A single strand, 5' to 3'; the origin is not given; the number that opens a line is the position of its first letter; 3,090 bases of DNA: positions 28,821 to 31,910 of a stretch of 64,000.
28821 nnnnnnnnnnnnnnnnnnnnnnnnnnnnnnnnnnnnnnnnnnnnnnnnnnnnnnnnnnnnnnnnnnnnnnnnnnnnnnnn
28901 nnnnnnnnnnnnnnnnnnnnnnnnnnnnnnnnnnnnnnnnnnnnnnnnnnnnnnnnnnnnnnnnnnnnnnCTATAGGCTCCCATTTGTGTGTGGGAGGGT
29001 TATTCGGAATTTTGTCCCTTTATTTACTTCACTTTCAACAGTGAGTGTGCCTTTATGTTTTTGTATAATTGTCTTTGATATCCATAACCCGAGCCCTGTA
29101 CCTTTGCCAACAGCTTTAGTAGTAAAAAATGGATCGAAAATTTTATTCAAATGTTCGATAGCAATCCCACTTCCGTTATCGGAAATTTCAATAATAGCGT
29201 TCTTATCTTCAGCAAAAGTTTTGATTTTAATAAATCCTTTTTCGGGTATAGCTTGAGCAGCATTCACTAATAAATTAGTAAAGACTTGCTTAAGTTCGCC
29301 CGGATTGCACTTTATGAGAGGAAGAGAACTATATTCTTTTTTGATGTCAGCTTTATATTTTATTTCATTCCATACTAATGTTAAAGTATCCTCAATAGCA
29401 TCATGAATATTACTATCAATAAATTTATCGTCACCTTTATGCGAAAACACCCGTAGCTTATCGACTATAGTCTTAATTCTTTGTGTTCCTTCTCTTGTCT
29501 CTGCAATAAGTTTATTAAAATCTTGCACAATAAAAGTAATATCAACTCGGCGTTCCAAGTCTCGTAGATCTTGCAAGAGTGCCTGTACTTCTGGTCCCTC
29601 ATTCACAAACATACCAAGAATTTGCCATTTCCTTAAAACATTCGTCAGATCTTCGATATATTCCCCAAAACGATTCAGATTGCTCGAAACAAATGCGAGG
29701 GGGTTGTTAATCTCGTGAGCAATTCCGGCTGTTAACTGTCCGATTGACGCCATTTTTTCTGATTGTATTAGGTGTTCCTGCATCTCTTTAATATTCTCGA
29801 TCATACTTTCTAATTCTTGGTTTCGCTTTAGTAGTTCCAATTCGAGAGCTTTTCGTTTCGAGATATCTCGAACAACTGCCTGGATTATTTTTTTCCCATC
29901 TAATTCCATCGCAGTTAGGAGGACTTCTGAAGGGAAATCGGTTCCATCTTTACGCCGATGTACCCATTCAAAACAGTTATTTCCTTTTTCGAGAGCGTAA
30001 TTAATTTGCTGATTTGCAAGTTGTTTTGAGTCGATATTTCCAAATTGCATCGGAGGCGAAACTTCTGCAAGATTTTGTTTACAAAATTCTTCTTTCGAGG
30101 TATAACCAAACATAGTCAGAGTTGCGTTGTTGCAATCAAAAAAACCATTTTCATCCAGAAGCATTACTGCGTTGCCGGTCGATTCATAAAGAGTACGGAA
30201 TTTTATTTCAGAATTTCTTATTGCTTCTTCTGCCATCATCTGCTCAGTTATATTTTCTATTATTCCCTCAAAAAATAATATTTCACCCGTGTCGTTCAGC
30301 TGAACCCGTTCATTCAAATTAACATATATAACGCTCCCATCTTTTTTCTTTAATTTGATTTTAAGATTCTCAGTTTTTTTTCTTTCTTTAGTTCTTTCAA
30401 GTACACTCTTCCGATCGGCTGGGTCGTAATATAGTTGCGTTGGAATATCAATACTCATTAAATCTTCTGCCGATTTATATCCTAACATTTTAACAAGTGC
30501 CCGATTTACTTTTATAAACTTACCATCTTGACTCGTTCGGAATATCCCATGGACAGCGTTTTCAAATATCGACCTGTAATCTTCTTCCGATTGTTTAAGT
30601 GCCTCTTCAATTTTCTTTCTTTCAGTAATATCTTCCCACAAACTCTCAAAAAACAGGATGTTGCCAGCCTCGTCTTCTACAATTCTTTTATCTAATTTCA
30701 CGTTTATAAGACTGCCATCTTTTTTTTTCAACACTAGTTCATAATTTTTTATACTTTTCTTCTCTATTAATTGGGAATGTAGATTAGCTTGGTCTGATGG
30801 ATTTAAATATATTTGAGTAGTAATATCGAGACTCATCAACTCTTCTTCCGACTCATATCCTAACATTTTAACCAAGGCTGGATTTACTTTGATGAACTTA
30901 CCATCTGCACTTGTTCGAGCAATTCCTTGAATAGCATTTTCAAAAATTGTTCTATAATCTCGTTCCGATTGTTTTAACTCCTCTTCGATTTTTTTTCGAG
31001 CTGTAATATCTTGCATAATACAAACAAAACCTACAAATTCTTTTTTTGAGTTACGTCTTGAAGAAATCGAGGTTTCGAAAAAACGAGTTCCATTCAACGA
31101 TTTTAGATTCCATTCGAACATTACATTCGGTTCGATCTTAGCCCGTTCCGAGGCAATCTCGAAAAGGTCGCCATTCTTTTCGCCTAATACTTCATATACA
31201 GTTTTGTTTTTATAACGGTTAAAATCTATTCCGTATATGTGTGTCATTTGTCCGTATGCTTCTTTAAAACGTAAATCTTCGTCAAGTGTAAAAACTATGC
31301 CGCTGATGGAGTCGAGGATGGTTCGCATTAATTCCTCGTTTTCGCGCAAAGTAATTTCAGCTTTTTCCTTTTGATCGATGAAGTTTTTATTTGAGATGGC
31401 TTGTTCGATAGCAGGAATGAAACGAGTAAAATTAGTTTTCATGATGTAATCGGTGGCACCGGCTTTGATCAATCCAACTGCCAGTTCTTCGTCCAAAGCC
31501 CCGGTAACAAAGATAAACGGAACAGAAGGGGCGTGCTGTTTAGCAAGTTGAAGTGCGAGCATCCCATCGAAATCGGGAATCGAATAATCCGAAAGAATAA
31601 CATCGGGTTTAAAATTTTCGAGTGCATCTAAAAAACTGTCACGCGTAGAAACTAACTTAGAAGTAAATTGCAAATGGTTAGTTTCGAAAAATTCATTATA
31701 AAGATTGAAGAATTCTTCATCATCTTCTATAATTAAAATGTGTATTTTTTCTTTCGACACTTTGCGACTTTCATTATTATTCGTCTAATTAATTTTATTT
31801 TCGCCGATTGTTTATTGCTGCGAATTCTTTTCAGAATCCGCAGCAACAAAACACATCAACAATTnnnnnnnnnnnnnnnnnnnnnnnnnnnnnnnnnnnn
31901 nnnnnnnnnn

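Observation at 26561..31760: Three-gene signalling island inserted between flgE and fliL: REC plus degenerate HD-GYP, REC plus HDOD, and a multi-PAS hybrid kinase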

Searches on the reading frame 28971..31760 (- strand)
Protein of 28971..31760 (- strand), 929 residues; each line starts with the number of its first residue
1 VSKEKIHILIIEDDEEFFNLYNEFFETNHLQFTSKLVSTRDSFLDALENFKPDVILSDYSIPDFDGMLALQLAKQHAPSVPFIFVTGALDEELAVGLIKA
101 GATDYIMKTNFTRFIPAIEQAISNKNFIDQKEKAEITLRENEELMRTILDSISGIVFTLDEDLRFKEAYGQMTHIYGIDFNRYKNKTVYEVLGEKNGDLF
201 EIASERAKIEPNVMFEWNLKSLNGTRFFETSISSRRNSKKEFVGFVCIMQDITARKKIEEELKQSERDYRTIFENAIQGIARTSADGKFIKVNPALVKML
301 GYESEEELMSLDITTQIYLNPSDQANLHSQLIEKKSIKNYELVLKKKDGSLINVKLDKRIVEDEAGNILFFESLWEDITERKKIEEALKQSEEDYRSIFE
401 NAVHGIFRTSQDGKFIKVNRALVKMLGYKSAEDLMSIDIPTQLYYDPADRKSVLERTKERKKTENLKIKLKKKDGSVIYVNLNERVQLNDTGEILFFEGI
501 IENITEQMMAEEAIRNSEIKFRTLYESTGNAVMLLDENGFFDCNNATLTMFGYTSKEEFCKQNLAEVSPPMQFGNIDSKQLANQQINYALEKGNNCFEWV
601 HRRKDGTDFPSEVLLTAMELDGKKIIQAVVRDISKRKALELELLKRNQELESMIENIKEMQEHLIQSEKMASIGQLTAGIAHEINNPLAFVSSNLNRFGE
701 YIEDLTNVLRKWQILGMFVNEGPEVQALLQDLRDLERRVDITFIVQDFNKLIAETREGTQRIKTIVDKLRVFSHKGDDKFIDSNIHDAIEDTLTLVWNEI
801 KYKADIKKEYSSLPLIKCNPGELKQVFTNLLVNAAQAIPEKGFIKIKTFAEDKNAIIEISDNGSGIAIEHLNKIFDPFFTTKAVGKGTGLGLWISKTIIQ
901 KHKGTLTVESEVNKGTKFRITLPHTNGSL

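Call 3: search_protein_families(library=pfam, proteins=[window:28971-31760:-], max_evalue=0.1)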
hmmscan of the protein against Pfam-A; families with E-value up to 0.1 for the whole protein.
window:28971-31760:- (929 aa): 11 families
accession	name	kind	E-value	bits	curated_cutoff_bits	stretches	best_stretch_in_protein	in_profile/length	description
PF13426.13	PAS_9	-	1.7e-42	144.3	27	4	530-634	2-102/103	PAS domain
PF00989.32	PAS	-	9.9e-36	122.6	22.6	4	393-501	1-110/113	PAS fold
PF13188.13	PAS_8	-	6.5e-30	102.4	21.8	3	394-454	2-61/65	PAS domain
PF02518.31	HATPase_c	-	1.9e-26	93.1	26.4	1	820-925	3-110/111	Histidine kinase-, DNA gyrase B-, and HSP90-like ATPase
PF08448.16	PAS_4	-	2e-18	67.1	23.1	1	149-256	1-109/110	PAS fold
PF00072.30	Response_reg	-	1.4e-17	64.2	30.2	1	8-109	1-100/111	Response regulator receiver domain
PF08447.18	PAS_3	-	2.5e-10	40.9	25.6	2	290-371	2-85/89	PAS fold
PF14501.12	HATPase_c_5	-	5.7e-07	29.8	22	1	822-912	5-92/102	GHKL domain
PF00512.31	HisKA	-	8.3e-06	26.2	26.9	1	674-737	3-62/66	His Kinase A (phospho-acceptor) domain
PF12860.13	PAS_7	-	0.0009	19.8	27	0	400-481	2-91/115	PAS fold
PF11646.13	DUF3258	-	0.0062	17.1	25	0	370-418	32-80/116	Protein of unknown function DUF3258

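Call 4: search_protein_families(library=ncbifam, proteins=[window:28971-31760:-], max_evalue=0.1)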
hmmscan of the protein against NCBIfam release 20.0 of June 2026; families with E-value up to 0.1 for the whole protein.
window:28971-31760:- (929 aa): 142 families (the best 25 are shown)
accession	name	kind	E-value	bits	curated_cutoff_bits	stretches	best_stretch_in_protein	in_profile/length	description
NF038348.1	T2SS_HK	subfamily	7.8e-85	285.4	450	1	627-923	281-572/574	histidine kinase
NF008468.0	PRK11360.1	equivalog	5.9e-75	252.8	646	5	758-926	440-610/616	two-component system sensor histidine kinase AtoS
NF052574.1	HisKinEspCMyxo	equivalog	4e-71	240.2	1200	4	745-925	453-638/785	serine histidine kinase EspC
NF052573.1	HisKinEspAMyxo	equivalog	5.1e-68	229.8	1400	4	744-923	424-610/755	serine histidine kinase EspA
TIGR00229.1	sensory_box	domain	5.1e-67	223.8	22.9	4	263-388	1-126/126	PAS domain S-box protein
NF047466.1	hybrid_RR_LvrB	exception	5.6e-56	190.3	500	3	5-146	3-144/377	hybrid histidine kinase/response regulator LvrB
NF047874.1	MASE3_PAS_HK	subfamily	1.4e-52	179.4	560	4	816-924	513-625/655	MASE3 domain-containing sensor histidine kinase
NF046020.1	HisKinCckABruc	equivalog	6.3e-50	169.9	1000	4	755-924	522-707/868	cell cycle histidine kinase CckA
NF041777.1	sens_FixL_Rhizob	equivalog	1.2e-43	149.5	850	3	820-925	376-482/485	sensor protein FixL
NF007688.0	PRK10364.1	equivalog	3e-41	141.6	479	2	761-924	288-451/460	two-component system sensor histidine kinase ZraS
NF045595.1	HK_scytonemin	equivalog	6.3e-40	137.2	865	4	823-924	532-635/637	scytonemin biosynthesis sensor histidine kinase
NF046044.1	PnpS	equivalog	5.6e-39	134.3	400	4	758-923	216-390/390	two-component system histidine kinase PnpS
NF010076.0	PRK13557.1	subfamily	4.5e-38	131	631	4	746-926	200-396/540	histidine kinase famiy protein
NF010411.0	PRK13837.1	equivalog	1e-37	129.6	647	2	750-926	487-677/828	two-component system VirA-like sensor kinase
NF046026.1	HisKinCckACaul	equivalog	3.6e-37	127.8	1000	2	753-925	342-533/678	cell cycle histidine kinase CckA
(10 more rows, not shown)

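Call 74: search_protein_families(library=padloc, proteins=[window:28971-31760:-], max_evalue=0.001)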
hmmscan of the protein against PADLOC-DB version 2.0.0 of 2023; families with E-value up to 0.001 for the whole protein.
window:28971-31760:- (929 aa): 1 family
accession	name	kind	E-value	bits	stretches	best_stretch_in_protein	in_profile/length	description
PDLC04725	PDC-M60B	-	1.2e-06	26.4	1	5-65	3-63/158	-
